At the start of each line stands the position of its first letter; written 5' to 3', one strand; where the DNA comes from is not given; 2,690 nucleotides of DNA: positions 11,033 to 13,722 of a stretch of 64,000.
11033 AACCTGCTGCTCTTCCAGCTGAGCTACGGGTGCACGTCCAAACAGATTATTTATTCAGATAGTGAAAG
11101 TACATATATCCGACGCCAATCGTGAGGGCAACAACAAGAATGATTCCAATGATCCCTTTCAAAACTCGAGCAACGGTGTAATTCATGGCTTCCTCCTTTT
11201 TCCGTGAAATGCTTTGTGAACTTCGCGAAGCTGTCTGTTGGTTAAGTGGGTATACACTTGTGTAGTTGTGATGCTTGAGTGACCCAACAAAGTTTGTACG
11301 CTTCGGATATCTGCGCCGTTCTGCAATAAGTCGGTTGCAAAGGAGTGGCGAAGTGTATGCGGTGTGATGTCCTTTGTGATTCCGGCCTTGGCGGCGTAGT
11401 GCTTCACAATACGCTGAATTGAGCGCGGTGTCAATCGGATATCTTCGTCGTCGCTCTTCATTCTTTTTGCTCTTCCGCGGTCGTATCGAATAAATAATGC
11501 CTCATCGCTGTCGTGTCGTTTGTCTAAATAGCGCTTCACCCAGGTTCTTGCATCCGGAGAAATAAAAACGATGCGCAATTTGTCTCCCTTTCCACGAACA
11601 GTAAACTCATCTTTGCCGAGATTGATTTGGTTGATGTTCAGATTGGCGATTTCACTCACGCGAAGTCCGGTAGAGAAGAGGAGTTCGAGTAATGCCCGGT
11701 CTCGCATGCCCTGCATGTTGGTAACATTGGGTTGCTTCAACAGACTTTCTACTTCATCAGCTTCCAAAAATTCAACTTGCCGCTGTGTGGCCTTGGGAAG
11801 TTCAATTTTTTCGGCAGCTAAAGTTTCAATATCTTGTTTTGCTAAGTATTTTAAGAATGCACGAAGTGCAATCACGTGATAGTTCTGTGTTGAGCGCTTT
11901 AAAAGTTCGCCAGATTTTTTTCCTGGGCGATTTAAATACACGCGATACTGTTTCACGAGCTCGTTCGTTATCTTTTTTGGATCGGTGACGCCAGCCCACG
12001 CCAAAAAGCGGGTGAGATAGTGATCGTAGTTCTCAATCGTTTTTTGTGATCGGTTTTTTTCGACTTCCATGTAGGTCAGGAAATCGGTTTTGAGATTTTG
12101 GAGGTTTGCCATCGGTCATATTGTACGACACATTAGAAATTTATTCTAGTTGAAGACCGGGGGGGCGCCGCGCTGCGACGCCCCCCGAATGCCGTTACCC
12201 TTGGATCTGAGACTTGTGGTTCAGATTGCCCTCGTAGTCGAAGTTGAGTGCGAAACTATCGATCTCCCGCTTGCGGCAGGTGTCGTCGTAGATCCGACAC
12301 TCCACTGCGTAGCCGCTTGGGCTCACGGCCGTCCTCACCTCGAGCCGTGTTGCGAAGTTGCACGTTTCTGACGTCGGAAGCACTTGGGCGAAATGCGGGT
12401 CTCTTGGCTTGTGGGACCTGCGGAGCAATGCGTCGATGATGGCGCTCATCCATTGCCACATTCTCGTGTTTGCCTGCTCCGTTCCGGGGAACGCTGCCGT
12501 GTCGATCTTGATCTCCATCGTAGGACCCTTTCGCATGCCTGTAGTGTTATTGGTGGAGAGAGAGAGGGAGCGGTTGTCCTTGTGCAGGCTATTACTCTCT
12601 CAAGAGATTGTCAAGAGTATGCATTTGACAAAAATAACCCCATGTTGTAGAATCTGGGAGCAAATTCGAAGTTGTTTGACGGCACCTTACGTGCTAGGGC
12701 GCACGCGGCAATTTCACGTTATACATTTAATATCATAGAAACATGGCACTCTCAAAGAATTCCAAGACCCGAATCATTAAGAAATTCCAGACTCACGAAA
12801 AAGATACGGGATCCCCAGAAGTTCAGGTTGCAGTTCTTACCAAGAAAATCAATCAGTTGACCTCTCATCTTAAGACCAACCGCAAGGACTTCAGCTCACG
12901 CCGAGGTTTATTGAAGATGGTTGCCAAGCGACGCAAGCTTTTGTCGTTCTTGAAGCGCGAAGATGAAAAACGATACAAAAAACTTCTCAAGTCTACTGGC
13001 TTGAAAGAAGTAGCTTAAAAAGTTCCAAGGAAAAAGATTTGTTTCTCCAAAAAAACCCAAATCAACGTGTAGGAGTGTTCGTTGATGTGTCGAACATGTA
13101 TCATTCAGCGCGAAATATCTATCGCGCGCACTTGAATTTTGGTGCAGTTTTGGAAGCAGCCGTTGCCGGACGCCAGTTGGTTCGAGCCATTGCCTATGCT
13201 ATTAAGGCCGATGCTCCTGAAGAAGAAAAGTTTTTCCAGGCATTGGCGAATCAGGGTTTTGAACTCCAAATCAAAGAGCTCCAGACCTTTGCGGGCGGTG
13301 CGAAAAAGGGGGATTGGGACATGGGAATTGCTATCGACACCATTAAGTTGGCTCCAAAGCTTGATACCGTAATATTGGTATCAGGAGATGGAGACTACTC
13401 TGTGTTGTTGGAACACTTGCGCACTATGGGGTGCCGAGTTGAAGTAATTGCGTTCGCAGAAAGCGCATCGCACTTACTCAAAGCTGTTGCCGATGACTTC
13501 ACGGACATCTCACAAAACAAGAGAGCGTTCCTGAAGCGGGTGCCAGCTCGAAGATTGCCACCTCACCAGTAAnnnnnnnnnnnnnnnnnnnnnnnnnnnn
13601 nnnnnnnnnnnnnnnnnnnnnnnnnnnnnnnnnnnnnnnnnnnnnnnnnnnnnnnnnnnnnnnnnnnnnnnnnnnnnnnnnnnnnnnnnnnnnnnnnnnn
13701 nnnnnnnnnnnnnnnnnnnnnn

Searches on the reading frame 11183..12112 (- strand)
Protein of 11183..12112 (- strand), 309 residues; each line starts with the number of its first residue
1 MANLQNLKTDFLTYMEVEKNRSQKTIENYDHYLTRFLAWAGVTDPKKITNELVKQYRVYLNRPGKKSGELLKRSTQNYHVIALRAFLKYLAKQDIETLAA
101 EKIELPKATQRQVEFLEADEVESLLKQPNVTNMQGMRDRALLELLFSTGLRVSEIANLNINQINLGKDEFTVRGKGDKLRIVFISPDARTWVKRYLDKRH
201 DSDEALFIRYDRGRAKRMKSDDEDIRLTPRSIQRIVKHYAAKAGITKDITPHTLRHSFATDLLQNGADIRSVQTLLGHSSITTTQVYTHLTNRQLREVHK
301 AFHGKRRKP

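Call 11: search_protein_families(library=pfam, proteins=[window:11183-12112:-])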
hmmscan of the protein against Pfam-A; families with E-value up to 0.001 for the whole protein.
window:11183-12112:- (309 aa): 4 families
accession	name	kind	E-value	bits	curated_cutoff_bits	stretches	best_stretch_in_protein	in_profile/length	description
PF00589.27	Phage_integrase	-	5.9e-48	163.3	27.1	1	115-292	2-170/172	Phage integrase family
PF02899.23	Phage_int_SAM_1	-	4.4e-12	46.5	22.3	1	10-93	3-82/83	Phage integrase, N-terminal SAM-like domain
PF13495.12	Phage_int_SAM_4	-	3.8e-09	37.3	27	1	10-96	4-84/85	Phage integrase, N-terminal SAM-like domain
PF13102.12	Phage_int_SAM_5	-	1.9e-05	25.3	22.3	1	16-95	11-87/98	Phage integrase SAM-like domain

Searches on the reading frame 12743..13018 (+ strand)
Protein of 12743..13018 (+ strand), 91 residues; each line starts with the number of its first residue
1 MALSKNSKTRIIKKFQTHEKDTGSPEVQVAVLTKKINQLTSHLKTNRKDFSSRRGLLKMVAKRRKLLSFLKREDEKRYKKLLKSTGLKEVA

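Call 11: search_protein_families(library=pfam, proteins=[window:12743-13018:+])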
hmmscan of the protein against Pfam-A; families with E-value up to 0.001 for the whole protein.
window:12743-13018:+ (91 aa): 1 family
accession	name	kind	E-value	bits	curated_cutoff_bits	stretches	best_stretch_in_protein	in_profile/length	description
PF00312.27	Ribosomal_S15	-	1.7e-35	121.5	31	1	8-87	1-80/81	Ribosomal protein S15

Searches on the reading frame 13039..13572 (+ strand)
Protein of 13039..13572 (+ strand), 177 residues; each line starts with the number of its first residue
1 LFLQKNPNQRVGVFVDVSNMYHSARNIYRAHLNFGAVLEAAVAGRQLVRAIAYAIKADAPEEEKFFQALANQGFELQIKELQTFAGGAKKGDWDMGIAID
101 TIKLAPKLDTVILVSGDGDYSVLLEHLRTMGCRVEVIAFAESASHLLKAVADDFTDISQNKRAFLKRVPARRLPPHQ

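Call 11: search_protein_families(library=pfam, proteins=[window:13039-13572:+])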
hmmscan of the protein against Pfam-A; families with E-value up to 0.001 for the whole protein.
window:13039-13572:+ (177 aa): 1 family
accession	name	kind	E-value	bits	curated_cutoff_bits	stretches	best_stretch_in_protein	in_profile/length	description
PF01936.24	NYN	-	2.1e-37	129.3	24.2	1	10-157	1-144/145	NYN domain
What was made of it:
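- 13039..13572 (+): NYN-domain gene, whose stop codon lies 12 nt before hairpin 1. Pfam PF01936, E 2e-37 (call 11).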
